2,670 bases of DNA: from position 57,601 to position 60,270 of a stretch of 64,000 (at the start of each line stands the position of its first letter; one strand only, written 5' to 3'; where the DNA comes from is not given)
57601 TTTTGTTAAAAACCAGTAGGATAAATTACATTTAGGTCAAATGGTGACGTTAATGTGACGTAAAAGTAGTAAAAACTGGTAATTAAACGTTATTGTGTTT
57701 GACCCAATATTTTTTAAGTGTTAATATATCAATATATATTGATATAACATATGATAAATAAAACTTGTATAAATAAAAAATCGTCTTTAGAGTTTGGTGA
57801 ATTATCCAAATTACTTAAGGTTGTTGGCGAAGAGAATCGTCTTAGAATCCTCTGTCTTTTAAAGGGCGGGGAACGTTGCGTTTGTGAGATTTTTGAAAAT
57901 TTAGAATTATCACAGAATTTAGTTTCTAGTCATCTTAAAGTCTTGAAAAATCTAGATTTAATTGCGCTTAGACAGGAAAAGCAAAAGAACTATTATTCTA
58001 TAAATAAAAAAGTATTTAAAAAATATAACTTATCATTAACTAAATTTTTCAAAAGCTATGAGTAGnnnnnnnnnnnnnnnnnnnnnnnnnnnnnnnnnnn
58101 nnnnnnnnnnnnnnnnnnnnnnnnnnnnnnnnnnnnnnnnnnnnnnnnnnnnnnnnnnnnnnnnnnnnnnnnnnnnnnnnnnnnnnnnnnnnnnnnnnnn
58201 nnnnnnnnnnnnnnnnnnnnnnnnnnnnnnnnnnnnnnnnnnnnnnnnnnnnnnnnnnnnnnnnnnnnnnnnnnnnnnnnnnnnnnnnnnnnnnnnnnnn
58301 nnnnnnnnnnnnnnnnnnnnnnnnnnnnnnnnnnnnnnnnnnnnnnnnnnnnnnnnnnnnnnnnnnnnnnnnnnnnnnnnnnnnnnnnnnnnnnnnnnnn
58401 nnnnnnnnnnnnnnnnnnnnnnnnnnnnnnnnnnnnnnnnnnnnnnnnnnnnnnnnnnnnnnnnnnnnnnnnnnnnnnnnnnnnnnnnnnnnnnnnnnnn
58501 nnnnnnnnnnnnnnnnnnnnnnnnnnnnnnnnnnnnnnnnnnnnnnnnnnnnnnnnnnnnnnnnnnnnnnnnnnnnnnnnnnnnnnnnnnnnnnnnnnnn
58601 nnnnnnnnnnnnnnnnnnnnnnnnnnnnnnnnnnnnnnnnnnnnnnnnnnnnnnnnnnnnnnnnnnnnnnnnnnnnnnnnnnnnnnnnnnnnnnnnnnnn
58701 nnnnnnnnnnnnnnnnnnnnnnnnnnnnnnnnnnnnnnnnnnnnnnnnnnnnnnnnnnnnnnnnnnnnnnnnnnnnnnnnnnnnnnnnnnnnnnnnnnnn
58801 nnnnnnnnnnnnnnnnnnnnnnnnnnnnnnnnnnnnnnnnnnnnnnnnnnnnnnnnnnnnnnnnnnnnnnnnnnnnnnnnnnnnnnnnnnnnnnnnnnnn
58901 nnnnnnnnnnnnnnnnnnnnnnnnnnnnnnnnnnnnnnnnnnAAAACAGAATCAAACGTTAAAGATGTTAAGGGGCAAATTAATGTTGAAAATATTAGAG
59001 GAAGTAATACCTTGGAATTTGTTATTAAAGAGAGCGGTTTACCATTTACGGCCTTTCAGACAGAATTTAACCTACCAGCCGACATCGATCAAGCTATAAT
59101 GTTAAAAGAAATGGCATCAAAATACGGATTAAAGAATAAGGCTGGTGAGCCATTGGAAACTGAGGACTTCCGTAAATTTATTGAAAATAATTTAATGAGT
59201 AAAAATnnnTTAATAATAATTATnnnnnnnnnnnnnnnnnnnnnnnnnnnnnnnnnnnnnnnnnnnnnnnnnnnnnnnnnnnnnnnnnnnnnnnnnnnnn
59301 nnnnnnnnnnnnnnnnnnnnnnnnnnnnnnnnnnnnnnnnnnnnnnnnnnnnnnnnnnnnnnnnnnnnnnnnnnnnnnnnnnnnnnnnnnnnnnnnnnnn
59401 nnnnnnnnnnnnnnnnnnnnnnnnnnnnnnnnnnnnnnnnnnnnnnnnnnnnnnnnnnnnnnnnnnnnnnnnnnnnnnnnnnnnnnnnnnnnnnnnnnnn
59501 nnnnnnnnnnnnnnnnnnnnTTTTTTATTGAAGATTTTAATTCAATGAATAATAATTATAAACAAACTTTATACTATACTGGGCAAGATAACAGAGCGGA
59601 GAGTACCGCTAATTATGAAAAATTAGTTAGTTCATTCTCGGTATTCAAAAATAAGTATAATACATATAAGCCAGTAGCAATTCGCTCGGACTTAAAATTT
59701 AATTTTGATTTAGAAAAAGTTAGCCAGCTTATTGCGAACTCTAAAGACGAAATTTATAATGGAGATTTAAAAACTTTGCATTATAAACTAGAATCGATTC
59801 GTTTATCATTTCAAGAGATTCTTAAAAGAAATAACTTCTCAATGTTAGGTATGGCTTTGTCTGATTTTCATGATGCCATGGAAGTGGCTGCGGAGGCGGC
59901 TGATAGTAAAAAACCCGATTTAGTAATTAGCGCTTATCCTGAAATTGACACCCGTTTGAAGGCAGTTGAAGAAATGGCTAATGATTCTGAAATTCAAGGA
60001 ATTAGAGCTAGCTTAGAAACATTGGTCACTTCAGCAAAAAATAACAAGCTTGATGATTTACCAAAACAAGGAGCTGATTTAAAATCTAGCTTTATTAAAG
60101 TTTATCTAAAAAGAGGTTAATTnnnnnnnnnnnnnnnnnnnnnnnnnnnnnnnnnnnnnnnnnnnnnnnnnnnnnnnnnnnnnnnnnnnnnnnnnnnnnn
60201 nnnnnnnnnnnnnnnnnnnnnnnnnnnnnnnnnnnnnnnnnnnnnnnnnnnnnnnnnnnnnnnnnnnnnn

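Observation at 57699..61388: ArsR(CVC)-controlled operon: membrane polyferredoxin, DUF2892 helical protein and Trx::TrxR fusion, with no transporter or arsenate reductase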

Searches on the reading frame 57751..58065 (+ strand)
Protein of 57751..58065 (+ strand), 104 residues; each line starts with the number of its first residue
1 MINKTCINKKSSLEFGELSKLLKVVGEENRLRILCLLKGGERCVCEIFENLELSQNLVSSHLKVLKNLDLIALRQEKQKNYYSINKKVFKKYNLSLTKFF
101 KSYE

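Call 4: search_protein_families(library=pfam, proteins=[window:57751-58065:+], max_evalue=0.1)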
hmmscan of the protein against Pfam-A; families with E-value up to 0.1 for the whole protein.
window:57751-58065:+ (104 aa): 6 families
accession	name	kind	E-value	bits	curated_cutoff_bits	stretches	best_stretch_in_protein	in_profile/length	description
PF01022.26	HTH_5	-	8.7e-16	58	22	1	28-71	2-45/47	Bacterial regulatory protein, arsR family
PF14947.12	HTH_45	-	0.00064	20.1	25.5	1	32-86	10-60/77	Winged helix-turn-helix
PF12840.13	HTH_20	-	0.014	15.8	27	1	26-73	2-50/51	Helix-turn-helix domain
PF01978.25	TrmB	-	0.014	15.6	25.6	1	36-84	17-65/68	Sugar-specific transcriptional regulator TrmB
PF01030.30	Recep_L_domain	-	0.031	14.8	21.8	1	44-93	29-74/112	Receptor L domain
PF14129.11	DUF4296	-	0.032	15.2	27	1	76-103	33-60/87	Domain of unknown function (DUF4296)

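Call 5: search_protein_families(library=ncbifam, proteins=[window:57751-58065:+], max_evalue=0.1)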
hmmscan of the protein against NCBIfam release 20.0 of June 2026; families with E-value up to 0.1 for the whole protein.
window:57751-58065:+ (104 aa): 19 families
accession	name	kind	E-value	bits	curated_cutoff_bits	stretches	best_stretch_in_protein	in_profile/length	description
NF033788.1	HTH_metalloreg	subfamily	6.4e-22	77.2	55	1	19-90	2-74/77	metalloregulator ArsR/SmtB family transcription factor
NF033789.1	repress_SdpR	subfamily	4.1e-15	55.4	100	1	22-92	2-72/79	autorepressor SdpR family transcription factor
NF045707.1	Dbac_1936_reg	equivalog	1.3e-13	50.8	115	1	18-86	7-75/99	ArsR/SmtB-type metalloregulator TsoR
NF040642.1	sulf_sens_BigR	equivalog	1.2e-10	41.3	155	1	16-87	8-79/95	sulfite-sensing transcriptional repressor BigR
NF007528.0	PRK10141.1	subfamily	3.7e-10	39.7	97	1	20-86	8-75/117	metalloregulator ArsR/SmtB family transcription factor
NF053602.1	Phr_regulator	exception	5.6e-09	35.8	320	1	17-87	1-76/191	heat shock transcription regulator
NF053755.1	MsvR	equivalog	2.9e-06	27.2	220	1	20-88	5-76/236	transcriptional factor MsvR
TIGR01884.1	cas_HTH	subfamily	5.4e-06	25.9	60.2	1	27-82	141-197/202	CRISPR-associated CARF protein Csa3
NF047906.1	CdPbTransRegCmtR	equivalog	9e-06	25.6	150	1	18-87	11-80/104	Cd(II)/Pb(II)-sensing metalloregulatory transcriptional regulator CmtR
NF041413.1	ArsR_Rv2640c_fam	equivalog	5.2e-05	23.6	155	1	18-89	32-106/118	Rv2640c family ArsR-like transcriptional regulator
NF052532.1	TransRegPagRBaca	equivalog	0.00015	21.8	170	1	14-87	13-86/99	transcriptional repressor PagR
NF004170.0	PRK05638.1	equivalog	0.00029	19.5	421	1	29-89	372-435/442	threonine synthase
NF053610.1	Sso10a_fam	subfamily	0.003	17.5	60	1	32-84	9-56/64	Sso10a family chromatin protein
TIGR02702.1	SufR_cyano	equivalog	0.0048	16.6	178.8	1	34-79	8-53/208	iron-sulfur cluster biosynthesis transcriptional regulator SufR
NF053756.1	MreA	equivalog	0.0055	16.5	100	1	31-80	21-70/110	MreA family transcriptional regulator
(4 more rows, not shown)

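Call 29: search_solved_structures(query=window:57751-58065:+, max_evalue=0.001, show_alignments=4)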
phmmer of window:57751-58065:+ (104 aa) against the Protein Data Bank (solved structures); distinct sequences matched with E-value up to 0.001: 25.
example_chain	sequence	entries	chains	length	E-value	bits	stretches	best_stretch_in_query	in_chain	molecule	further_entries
3jth_A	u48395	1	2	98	5.9e-10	42.2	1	20-90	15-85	Transcription activator HlyU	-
5znx_A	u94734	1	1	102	6.4e-10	42.1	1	20-90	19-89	Transcriptional activator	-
4k2e_A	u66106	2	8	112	1.8e-09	40.6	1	20-89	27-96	Transcriptional activator HlyU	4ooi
6cdb_A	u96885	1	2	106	1.2e-08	38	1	17-85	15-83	ArsR family transcriptional regulator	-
1r1t_A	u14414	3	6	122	2.8e-08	36.8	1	18-85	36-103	Transcriptional repressor smtB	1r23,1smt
1r1u_A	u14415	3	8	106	3.1e-08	36.7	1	17-85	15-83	repressor protein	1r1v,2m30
2kjb_A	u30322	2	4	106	3.2e-08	36.7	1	17-85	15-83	CzrA protein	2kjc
4ggg_A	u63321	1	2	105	1.6e-07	34.4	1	17-85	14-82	Repressor protein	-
6cda_A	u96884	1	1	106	1.6e-07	34.4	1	17-85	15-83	ArsR family transcriptional regulator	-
6o8k_A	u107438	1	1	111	3.4e-07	33.3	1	18-85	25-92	Transcriptional regulator, ArsR family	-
13ct_A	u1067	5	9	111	3.5e-07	33.3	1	18-85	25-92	Transcriptional regulator, ArsR family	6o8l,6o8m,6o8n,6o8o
1r22_A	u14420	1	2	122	8.9e-07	32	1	18-85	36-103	Transcriptional repressor smtB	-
8qkf_A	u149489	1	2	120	3.7e-06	30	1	19-76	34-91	ArsR family transcriptional regulator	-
2p4w_A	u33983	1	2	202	4.4e-06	29.8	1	17-91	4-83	Transcriptional regulatory protein arsR family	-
3f72_A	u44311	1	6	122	6.1e-06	29.3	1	12-91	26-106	Cadmium efflux system accessory protein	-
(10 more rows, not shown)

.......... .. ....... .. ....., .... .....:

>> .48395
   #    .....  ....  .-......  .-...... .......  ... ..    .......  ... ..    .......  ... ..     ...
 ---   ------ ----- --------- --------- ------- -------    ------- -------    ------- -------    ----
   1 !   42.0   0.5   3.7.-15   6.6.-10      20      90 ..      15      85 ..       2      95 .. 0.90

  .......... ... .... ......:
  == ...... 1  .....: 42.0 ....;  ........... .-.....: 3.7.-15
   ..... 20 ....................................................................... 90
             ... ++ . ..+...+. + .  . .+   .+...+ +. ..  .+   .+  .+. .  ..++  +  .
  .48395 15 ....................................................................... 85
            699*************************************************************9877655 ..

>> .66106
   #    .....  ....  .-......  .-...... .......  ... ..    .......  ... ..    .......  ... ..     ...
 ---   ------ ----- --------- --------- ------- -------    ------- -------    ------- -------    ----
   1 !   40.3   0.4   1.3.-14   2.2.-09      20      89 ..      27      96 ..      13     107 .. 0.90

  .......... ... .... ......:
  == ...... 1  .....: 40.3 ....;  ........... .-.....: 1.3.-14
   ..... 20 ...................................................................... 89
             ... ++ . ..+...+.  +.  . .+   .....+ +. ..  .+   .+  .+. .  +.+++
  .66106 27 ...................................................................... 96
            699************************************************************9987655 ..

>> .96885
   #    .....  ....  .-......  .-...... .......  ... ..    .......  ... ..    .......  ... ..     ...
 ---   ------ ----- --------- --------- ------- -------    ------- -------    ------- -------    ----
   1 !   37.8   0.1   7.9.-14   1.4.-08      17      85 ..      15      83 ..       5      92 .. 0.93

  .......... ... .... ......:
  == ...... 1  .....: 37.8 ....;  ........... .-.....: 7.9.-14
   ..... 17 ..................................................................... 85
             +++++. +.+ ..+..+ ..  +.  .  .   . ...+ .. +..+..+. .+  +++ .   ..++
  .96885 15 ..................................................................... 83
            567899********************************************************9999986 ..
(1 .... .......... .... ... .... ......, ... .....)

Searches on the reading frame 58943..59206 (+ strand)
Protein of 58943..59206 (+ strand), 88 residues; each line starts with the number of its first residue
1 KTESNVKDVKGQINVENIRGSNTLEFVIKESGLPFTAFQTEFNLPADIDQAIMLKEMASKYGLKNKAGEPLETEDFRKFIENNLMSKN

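Call 66: predict_structure(alignment_id=A5)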
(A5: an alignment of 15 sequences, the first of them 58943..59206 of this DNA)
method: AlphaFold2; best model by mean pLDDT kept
length: 88 residues; sequences in the alignment: 15
mean_pLDDT: 86.0   pTM: 0.74
mean pLDDT of the five models: 86.0, 85.0, 84.5, 84.4, 80.8
residues with pLDDT >= 90: 58; 70-90: 16; 50-70: 10; < 50: 4
segments of 3 or more residues with pLDDT < 50: 1-3
pLDDT, mean of each block of 10 residues (from residue 1): 58 83 93 92 93 94 92 93 72
secondary structure, 60 per line:
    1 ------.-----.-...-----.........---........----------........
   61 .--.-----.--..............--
elements in order: H24-31 H35-42 H54-61 H73-86

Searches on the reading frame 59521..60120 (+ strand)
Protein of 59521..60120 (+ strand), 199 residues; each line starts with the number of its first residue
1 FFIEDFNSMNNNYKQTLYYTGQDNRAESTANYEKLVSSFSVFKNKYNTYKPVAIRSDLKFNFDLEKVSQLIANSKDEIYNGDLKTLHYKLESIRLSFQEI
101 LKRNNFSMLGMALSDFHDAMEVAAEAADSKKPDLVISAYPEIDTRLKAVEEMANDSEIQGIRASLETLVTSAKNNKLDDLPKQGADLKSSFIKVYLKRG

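Call 50: search_protein_representatives(alignment_id=A2)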
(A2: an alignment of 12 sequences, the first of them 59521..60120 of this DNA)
Query: 12 sequences, 199 profile positions. Proteins with E-value up to 0.001 (for the whole library): 383; up to 1e-10: 149; up to 1e-30: 48. The best 150 are listed.
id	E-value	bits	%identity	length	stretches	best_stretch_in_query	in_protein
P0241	3.8e-90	317.5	-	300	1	1-199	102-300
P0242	1.1e-78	280.1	-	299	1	2-199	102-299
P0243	7.5e-77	274.1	-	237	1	1-199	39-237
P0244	1.4e-76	273.2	-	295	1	1-199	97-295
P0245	1.9e-72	259.8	-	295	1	2-199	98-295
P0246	1.5e-71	256.8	-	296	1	1-199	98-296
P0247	1.4e-70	253.7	-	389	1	1-199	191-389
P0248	2.7e-68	246.2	-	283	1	1-199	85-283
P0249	1.4e-67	243.9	-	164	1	37-199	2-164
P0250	2.5e-67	243.0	-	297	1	1-199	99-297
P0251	9.7e-67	241.1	-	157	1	44-199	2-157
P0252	1.2e-66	240.8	-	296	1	1-199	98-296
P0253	1.3e-66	240.7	-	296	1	1-199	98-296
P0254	2.1e-66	240.1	-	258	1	2-197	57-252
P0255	6.8e-66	238.4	-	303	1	2-199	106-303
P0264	7.5e-52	192.5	-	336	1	1-137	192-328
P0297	2.7e-25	105.8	-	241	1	2-199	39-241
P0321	1.2e-17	80.9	-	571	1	6-198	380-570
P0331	1.3e-15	74.2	-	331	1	2-189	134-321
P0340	1.8e-14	70.5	-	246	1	2-197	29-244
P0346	5.8e-14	68.9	-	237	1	5-196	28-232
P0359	8.4e-13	65.1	-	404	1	12-195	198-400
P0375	1.2e-11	61.3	-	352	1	7-197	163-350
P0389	9.8e-11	58.3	-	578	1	9-197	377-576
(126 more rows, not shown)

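Call 51: search_protein_families(library=pfam, proteins=[P0321, P0389, P0359, P0375, P0247, P0331, P0297, P0340, P0346, P0264], max_evalue=0.01)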
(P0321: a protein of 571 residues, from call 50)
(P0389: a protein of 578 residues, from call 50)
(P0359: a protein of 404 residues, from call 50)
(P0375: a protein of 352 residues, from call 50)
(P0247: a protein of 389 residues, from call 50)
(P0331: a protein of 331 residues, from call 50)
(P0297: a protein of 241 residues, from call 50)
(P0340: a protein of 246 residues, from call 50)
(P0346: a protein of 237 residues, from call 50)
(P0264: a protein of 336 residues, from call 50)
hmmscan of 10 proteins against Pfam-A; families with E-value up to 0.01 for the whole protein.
P0321 (571 aa): 1 family
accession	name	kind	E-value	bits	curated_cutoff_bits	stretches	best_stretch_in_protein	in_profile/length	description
PF03595.22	SLAC1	-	0.0025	17.4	27.9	1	59-182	35-151/331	Voltage-dependent anion channel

P0389 (578 aa): 3 families
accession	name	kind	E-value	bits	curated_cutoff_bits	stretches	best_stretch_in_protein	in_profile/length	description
PF09968.15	DUF2202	-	8.8e-47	159.3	22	1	56-216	1-161/162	Uncharacterized protein domain (DUF2202)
PF03625.19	DUF302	-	6.2e-12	45.7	23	1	271-332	1-63/63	Domain of unknown function DUF302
PF07361.16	Cytochrom_B562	-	0.002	19.2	30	0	486-567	8-91/102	Cytochrome b562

P0359 (404 aa): 1 family
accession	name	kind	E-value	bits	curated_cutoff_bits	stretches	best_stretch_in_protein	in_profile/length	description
PF07361.16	Cytochrom_B562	-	0.0085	17.1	30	0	302-395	13-93/102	Cytochrome b562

P0375 (352 aa): 2 families
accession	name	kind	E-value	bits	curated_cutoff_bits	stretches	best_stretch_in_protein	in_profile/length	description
PF00462.30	Glutaredoxin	-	0.00044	20.8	22.9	1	44-92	2-51/60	Glutaredoxin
PF14276.11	DUF4363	-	0.0077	16.6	27.5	1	219-258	58-97/107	Domain of unknown function (DUF4363)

P0247 (389 aa): 1 family
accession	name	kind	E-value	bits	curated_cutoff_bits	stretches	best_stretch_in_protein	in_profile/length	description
PF11127.14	YgaP-like_TM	-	2e-16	60.3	25.3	1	96-157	1-63/66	Inner membrane protein YgaP-like, transmembrane domain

P0331 (331 aa): 1 family
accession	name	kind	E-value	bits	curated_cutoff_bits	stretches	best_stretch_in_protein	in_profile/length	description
PF11127.14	YgaP-like_TM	-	8.7e-17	61.5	25.3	1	37-98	3-64/66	Inner membrane protein YgaP-like, transmembrane domain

P0297 (241 aa): 2 families
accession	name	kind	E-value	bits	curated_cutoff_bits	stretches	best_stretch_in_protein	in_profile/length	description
PF25630.1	Phycodna_minor_capsid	-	0.0022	18.7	27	1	13-59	5-53/96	Phycodnaviridae minor capsid protein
PF07361.16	Cytochrom_B562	-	0.0024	18.9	30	0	44-127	7-88/102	Cytochrome b562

P0340 (246 aa): 0 families

P0346 (237 aa): 0 families

P0264 (336 aa): 1 family
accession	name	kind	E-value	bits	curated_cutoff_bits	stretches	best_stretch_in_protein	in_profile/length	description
PF11127.14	YgaP-like_TM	-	1.3e-16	60.9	25.3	1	94-156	1-64/66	Inner membrane protein YgaP-like, transmembrane domain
